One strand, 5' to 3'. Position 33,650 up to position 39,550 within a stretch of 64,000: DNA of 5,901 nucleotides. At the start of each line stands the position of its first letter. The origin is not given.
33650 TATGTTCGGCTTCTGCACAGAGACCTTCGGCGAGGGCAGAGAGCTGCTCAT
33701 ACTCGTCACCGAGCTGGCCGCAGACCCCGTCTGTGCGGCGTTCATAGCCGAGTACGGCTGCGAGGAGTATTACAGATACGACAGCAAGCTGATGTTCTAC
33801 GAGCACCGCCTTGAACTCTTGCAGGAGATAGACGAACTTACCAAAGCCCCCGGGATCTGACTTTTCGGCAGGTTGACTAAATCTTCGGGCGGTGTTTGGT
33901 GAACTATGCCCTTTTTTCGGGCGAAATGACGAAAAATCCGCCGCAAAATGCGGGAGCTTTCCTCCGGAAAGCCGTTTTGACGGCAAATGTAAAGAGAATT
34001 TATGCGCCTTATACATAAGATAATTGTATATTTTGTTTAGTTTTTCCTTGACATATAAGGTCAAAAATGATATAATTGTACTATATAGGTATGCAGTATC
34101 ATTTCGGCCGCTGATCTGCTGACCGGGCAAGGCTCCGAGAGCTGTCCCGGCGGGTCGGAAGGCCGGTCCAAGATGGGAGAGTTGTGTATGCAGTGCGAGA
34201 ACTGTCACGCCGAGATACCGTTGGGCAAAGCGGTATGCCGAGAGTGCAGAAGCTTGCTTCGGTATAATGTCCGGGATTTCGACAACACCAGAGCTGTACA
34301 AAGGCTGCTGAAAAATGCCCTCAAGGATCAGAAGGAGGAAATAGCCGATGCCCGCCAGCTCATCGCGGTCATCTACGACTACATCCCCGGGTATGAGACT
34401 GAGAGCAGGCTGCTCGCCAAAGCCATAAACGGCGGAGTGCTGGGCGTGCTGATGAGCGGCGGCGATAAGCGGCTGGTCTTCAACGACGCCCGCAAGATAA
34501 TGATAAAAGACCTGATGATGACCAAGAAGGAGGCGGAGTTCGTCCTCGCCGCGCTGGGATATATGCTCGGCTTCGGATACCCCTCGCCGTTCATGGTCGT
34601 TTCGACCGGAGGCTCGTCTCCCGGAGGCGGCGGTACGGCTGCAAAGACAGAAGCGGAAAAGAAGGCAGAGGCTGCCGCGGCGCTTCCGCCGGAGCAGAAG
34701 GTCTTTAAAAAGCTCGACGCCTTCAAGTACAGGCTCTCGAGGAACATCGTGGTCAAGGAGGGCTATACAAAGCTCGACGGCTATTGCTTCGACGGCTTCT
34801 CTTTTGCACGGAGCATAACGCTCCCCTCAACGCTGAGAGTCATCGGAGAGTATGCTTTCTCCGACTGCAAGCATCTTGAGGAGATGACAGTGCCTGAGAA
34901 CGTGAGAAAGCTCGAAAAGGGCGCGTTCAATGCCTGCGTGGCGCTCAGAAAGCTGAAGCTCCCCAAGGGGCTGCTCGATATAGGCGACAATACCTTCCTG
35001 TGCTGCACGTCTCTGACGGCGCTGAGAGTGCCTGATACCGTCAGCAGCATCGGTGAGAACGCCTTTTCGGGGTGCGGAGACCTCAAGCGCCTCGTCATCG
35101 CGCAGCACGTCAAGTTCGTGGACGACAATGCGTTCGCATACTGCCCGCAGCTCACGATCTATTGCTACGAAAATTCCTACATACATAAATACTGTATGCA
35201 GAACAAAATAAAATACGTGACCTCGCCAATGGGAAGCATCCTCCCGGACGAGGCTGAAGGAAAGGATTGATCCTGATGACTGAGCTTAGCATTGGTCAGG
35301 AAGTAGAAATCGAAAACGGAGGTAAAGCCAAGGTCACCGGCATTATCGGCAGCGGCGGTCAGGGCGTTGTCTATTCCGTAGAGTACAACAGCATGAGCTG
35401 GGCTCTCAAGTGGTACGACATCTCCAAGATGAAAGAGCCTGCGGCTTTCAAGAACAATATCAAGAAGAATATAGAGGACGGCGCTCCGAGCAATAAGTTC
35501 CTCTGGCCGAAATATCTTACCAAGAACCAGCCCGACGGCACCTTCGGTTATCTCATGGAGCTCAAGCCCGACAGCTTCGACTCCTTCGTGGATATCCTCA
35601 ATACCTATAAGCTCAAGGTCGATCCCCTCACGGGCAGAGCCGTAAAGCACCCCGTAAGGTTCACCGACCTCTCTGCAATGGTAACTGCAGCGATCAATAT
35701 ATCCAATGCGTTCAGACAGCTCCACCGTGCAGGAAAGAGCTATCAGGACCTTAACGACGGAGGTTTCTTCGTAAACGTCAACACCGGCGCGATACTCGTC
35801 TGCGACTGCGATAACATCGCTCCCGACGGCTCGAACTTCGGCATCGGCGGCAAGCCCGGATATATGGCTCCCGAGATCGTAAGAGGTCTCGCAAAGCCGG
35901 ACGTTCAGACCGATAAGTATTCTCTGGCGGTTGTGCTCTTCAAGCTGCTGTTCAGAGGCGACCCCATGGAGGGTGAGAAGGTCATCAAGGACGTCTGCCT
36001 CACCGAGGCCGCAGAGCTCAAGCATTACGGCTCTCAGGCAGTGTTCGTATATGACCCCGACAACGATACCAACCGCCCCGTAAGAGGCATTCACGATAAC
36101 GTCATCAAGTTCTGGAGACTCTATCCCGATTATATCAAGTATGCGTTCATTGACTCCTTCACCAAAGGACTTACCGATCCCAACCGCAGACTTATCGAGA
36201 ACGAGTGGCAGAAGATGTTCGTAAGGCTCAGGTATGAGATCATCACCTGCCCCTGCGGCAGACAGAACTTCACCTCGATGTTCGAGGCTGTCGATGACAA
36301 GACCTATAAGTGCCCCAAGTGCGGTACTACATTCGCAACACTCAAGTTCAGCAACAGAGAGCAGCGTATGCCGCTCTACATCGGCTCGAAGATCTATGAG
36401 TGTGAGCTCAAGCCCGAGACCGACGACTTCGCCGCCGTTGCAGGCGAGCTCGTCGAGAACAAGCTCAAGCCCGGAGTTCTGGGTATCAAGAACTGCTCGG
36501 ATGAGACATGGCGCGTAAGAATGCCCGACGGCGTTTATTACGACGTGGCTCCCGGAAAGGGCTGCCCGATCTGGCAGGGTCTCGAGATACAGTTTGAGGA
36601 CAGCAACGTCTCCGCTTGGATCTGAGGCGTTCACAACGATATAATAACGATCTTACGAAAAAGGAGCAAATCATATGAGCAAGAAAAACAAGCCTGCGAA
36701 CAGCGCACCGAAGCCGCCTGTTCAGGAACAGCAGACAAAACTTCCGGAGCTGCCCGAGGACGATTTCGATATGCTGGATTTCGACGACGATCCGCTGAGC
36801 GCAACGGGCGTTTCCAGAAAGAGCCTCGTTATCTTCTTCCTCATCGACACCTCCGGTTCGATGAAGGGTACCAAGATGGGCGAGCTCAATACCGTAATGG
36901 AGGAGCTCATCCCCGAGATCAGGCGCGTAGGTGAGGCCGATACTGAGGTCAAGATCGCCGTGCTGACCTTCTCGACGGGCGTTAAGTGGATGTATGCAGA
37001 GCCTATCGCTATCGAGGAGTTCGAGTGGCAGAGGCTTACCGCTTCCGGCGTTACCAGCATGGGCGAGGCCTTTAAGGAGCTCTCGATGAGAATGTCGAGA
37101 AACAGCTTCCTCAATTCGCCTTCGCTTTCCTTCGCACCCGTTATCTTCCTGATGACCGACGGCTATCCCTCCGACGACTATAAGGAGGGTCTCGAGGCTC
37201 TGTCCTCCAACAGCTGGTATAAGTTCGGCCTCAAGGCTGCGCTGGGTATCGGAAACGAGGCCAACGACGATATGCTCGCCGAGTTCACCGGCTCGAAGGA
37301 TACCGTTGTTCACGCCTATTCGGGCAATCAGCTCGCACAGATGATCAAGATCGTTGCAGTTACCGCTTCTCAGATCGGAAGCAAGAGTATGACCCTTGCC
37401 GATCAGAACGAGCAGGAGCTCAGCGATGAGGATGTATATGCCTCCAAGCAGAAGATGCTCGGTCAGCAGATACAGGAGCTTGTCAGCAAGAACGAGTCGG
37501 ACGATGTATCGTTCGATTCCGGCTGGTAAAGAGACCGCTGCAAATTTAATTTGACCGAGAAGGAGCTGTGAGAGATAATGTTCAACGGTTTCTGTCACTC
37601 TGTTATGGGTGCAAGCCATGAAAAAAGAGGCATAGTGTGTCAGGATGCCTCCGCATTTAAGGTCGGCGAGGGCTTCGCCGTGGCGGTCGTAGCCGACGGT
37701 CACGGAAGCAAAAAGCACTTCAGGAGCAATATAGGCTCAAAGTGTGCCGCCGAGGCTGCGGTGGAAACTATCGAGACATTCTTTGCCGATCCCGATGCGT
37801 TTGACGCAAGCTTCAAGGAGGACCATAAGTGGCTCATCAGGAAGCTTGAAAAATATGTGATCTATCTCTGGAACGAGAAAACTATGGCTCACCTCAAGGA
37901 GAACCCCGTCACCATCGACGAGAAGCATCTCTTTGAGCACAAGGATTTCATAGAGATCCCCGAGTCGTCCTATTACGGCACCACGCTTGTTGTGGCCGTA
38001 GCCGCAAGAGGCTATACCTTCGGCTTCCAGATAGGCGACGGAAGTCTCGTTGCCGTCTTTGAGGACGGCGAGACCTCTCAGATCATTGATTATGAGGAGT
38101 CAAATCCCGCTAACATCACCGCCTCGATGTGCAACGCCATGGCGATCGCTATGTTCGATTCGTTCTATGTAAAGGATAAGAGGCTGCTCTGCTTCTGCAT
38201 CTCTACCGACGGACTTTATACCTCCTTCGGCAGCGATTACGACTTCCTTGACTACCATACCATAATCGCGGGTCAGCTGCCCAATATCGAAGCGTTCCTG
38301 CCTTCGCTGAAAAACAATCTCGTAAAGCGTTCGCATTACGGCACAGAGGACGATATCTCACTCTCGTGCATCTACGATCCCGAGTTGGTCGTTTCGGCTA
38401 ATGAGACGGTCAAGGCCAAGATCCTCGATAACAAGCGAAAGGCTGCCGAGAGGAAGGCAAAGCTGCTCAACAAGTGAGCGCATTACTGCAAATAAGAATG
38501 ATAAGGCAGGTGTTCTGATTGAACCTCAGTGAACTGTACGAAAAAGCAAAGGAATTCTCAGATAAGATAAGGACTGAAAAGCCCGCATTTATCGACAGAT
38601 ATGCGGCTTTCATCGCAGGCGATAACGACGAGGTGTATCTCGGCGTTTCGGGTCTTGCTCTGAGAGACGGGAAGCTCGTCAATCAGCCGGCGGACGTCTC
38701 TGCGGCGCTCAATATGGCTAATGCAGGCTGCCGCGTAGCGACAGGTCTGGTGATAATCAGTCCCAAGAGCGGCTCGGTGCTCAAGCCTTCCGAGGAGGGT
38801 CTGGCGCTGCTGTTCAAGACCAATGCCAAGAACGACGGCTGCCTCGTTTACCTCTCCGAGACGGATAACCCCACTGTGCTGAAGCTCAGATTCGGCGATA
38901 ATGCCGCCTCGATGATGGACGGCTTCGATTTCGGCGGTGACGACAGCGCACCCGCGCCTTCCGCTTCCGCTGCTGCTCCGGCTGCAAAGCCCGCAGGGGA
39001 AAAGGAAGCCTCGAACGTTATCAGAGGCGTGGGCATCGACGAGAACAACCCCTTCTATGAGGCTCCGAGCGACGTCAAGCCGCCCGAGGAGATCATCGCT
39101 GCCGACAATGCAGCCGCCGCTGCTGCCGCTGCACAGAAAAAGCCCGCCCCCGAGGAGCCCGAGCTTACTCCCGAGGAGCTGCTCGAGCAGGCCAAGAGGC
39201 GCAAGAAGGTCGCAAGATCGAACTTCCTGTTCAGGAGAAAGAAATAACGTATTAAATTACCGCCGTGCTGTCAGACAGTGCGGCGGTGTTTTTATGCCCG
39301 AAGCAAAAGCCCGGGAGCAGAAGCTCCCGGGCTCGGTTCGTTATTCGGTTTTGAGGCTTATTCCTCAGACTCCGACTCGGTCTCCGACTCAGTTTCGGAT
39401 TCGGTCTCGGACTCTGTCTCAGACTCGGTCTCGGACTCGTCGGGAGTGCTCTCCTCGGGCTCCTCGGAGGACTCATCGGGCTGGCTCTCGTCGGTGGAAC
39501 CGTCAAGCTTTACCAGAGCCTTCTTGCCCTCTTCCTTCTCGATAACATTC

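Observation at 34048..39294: Five-gene operon: TerY-P-like kinase/vWA/PP2C triad extended by a Zn-ribbon-LRR protein and an unknown basic-tailed protein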

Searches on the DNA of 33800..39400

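Call 62: search_rna_families(source=window, start=33800, end=39400, threshold=evalue, max_evalue=1)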
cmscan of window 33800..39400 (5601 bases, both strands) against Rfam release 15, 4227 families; matches with E-value up to 1: 1.
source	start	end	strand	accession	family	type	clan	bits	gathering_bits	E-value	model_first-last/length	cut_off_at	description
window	37366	37412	+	RF00715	mir-383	Gene; miRNA;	-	26.5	70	0.012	1-73/73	no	mir-383 microRNA precursor family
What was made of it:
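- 34077..34187 (+): 5' leader, 111 nt, GC 0.58, ending in a GGAGAG ribosome-binding site. No Rfam family matches (call 62).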

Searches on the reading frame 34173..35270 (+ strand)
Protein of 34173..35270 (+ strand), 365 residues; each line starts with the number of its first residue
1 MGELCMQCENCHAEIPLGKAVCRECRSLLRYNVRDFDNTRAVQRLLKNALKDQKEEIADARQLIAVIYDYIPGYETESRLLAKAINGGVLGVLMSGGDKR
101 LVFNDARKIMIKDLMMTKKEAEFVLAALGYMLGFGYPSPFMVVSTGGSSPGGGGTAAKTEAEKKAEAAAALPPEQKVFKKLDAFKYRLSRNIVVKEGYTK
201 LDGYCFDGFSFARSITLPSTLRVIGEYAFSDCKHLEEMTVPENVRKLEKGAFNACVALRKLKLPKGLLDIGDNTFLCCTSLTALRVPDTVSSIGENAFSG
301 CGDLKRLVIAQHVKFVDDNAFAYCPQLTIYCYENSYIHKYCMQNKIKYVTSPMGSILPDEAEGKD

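Call 4: search_protein_families(library=pfam, proteins=[window:34173-35270:+], max_evalue=0.01)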
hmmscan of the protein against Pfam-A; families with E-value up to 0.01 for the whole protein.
window:34173-35270:+ (365 aa): 2 families
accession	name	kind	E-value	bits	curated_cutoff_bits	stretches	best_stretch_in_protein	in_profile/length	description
PF13306.12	LRR_5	-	1.9e-33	115.5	27.7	1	200-327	2-126/127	BspA type Leucine rich repeat region (6 copies)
PF13855.12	LRR_8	-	1.1e-05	25.6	27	0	221-263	13-56/61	Leucine rich repeat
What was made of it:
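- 34188..35270 (+): Gene 1 (360 aa; the ORF could also start at 34173). N-terminal C4 zinc ribbon (C3, C6, C17, C20), an unknown helical domain of about 110 aa, an Ala/Gly/Pro linker, and C-terminal BspA-type LRR_5 repeats (nt 34770-35153). Cytoplasmic. LRR_5 1.9e-33 (call 4).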

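Call 5: search_protein_families(library=padloc, proteins=[window:34173-35270:+], max_evalue=0.01)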
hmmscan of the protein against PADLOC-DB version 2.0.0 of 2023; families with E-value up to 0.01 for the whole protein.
window:34173-35270:+ (365 aa): 0 families

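Call 6: search_protein_families(library=ncbifam, proteins=[window:34173-35270:+], max_evalue=0.01)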
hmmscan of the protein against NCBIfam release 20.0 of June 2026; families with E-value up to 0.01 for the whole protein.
window:34173-35270:+ (365 aa): 2 families
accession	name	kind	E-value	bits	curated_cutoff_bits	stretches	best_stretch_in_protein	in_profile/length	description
NF047961.1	adhesin_HupY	equivalog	1e-11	43.7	1250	1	206-300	183-275/978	leucine-rich repeat adhesin HupY/LrrG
NF045861.1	glide_Gli349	exception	7.5e-06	22.8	1750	1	235-299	2679-2742/3169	gliding machinery surface structure protein Gli349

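Call 8: search_protein_families(library=padloc, proteins=[window:34173-35270:+], max_evalue=10)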
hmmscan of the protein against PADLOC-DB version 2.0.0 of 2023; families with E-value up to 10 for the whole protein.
window:34173-35270:+ (365 aa): 0 families

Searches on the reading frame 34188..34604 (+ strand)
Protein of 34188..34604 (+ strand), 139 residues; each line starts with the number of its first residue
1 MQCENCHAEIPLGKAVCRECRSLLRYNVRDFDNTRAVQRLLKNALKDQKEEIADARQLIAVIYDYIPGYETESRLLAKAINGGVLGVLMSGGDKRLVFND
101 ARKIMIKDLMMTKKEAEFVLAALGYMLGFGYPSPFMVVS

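Call 45: search_protein_families(library=pfam, proteins=[window:34188-34604:+], max_evalue=1)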
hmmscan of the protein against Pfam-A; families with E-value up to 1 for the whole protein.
seq(139 aa): 8 families
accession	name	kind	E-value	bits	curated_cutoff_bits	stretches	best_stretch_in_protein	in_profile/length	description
PF12773.13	DZR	-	0.009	16.6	27.3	1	3-25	1-23/45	Double zinc ribbon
PF10704.14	DUF2508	-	0.073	13.7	22.5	1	40-75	17-52/71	Protein of unknown function (DUF2508)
PF10005.14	Zn_ribbon_DZR_6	-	0.1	13.8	23.4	1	2-31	3-32/93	zinc-ribbon domain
PF18912.6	DZR_2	-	0.13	12.6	27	1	2-24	9-31/56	Double zinc ribbon domain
PF13240.11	Zn_Ribbon_1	-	0.14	12.4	25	1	3-20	2-19/23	zinc-ribbon domain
PF25418.1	DUF7890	-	0.18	11.8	26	0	74-86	16-28/47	Domain of unknown function (DUF7890)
PF02682.21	CT_C_D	-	0.19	11.8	22.1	1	23-131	53-138/202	Carboxyltransferase domain, subdomain C and D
PF23580.1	Znf_XAF1_N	-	0.92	9.4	27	1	2-12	7-17/30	XIAP-associated factor 1-like, N-terminal zinc finger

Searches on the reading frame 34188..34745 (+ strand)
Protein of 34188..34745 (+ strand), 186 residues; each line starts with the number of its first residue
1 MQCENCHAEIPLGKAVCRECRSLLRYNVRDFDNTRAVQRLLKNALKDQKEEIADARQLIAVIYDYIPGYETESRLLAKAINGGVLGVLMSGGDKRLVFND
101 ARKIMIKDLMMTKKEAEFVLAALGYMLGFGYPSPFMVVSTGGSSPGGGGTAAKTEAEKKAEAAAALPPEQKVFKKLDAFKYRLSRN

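Call 19: find_homologous_proteins(query=window:34188-34745:+, max_evalue=0.001)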
Query seq(186 aa): 884 candidates shared short words with the query, none scored E <= 0.001.
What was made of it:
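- Tried and rejected: Homologue search with gene 1's N-terminal 186 aa returned nothing (call 19).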
